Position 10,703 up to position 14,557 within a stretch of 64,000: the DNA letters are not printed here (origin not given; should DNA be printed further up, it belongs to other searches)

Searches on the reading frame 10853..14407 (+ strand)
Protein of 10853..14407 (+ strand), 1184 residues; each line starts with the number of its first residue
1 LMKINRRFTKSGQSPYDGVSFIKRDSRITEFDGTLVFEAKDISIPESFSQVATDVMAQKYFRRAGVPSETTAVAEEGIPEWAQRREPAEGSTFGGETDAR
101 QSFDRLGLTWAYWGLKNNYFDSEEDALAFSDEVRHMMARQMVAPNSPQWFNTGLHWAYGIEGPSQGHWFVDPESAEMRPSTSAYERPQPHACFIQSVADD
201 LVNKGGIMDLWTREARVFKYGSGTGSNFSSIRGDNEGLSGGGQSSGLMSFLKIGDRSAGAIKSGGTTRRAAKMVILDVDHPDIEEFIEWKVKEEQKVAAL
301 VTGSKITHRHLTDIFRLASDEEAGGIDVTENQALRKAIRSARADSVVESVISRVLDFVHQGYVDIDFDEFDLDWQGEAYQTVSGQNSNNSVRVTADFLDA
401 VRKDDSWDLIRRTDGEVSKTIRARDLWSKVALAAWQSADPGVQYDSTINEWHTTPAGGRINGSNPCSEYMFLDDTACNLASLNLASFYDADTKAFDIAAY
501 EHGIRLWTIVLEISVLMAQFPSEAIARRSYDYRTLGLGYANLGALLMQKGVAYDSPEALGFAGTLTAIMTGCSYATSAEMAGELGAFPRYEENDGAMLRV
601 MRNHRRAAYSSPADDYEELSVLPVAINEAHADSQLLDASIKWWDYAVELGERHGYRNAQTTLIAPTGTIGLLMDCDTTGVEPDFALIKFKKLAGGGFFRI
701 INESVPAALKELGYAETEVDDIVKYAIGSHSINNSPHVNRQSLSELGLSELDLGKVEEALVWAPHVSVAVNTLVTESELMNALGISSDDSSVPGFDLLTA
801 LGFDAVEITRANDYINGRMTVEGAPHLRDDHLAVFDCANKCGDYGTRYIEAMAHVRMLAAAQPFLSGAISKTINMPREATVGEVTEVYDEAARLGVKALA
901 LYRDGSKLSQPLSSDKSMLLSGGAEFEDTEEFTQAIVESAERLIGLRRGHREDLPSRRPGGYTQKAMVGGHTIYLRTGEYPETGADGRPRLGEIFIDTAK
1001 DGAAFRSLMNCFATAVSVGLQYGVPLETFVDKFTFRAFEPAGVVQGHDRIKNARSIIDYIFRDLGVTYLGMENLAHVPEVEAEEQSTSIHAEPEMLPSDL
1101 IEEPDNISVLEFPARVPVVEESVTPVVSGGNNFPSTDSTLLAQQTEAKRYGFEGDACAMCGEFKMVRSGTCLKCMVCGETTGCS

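Call 4: search_protein_families(library=pfam, proteins=[window:10853-14407:+])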
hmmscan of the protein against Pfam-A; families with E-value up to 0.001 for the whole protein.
window:10853-14407:+ (1184 aa): 3 families
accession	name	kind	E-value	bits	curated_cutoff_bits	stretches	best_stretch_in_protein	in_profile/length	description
PF02867.20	Ribonuc_red_lgC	-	5.6e-119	398.6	23.9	2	191-741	2-459/523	Ribonucleotide reductase, barrel domain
PF08471.15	Ribonuc_red_2_N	-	2.7e-34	117.9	27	1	32-140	1-103/103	Class II vitamin B12-dependent ribonucleotide reductase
PF12637.14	TSCPD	-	1.4e-06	28.9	22.8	1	967-1064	8-84/88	TSCPD domain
